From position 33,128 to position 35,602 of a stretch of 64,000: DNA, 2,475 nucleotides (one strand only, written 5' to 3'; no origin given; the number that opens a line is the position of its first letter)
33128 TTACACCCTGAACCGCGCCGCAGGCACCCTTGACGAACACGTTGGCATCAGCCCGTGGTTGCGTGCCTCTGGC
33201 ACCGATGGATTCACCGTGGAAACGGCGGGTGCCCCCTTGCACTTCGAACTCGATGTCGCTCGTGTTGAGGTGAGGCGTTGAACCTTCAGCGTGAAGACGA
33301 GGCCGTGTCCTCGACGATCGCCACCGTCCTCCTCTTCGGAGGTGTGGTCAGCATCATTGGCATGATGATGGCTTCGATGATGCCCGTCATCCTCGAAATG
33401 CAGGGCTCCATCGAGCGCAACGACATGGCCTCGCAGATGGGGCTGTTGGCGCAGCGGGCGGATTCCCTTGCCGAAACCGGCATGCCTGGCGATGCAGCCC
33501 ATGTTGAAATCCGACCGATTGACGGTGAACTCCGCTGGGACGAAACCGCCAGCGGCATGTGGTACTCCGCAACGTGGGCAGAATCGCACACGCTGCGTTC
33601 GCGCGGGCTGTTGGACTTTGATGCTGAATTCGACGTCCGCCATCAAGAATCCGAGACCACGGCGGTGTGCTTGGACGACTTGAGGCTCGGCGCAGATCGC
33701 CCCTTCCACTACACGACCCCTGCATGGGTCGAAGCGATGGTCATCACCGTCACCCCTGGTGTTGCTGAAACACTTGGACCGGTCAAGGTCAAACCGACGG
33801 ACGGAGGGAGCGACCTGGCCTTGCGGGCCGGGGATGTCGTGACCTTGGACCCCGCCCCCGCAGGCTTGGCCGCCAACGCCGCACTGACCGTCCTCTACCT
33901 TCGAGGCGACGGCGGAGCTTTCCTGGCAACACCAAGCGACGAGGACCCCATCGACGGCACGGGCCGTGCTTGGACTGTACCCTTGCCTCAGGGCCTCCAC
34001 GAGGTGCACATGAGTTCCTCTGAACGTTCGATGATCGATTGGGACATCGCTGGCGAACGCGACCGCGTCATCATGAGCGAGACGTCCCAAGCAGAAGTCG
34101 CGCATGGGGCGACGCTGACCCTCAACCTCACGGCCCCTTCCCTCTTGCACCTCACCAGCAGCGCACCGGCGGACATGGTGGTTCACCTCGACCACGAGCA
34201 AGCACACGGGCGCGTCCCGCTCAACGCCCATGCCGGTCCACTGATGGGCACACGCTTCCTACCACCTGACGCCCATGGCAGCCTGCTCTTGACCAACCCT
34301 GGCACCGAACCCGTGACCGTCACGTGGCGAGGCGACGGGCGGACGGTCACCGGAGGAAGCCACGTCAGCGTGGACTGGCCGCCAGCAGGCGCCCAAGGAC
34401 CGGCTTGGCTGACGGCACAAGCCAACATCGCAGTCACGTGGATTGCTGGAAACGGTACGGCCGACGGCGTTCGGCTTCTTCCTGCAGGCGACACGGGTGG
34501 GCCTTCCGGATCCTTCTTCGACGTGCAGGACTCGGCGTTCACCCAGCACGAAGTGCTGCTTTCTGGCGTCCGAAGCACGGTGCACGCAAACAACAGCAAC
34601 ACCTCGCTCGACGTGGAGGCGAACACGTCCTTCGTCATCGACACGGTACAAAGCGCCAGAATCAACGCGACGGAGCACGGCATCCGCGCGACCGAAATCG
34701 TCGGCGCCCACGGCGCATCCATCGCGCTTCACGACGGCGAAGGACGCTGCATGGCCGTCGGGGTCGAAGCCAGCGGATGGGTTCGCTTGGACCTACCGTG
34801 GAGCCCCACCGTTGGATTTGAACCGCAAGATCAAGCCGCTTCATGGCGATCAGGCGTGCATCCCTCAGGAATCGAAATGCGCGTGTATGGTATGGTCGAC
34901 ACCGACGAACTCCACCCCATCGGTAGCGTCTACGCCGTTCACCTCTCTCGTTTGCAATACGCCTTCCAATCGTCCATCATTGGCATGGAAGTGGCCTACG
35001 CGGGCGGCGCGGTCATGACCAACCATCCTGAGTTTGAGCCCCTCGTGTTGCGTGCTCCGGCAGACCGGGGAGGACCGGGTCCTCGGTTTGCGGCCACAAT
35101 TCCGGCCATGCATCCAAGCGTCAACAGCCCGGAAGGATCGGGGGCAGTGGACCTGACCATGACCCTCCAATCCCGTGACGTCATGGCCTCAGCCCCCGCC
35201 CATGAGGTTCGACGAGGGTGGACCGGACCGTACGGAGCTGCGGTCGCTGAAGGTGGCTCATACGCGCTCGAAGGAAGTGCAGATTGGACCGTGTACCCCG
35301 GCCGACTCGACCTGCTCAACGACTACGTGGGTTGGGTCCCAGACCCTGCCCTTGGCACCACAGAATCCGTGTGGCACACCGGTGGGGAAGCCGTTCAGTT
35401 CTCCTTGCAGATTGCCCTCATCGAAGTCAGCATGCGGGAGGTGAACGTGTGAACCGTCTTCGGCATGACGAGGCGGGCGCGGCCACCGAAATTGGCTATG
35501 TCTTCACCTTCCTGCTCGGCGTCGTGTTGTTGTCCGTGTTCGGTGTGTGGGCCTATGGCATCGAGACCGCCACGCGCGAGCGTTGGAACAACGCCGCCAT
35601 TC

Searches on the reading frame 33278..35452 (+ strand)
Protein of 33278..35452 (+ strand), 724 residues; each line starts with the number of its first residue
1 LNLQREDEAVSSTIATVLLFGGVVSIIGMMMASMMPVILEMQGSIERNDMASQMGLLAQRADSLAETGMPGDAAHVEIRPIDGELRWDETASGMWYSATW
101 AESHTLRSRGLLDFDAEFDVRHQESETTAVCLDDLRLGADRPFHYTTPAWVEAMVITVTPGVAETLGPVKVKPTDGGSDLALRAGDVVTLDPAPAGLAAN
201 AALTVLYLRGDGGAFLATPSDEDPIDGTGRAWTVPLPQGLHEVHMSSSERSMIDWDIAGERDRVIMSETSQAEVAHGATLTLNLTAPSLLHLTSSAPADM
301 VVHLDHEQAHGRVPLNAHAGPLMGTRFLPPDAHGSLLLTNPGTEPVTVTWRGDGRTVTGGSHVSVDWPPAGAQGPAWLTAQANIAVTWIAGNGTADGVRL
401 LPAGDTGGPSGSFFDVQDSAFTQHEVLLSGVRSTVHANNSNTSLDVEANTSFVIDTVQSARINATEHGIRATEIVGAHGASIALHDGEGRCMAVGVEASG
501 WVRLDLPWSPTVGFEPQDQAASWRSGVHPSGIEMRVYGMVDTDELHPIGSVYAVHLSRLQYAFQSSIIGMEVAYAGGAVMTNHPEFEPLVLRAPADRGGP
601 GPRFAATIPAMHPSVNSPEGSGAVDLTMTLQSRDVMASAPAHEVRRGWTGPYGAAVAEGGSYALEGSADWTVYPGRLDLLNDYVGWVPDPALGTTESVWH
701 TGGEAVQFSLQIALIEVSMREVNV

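Call 6: search_protein_families(library=pfam, proteins=[window:33278-35452:+], max_evalue=0.01)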
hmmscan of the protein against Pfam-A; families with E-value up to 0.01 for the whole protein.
window:33278-35452:+ (724 aa): 1 family
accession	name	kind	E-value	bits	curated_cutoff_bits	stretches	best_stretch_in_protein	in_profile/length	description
PF23960.2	DUF7289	-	8e-06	26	27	1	9-90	2-81/238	Family of unknown function (DUF7289)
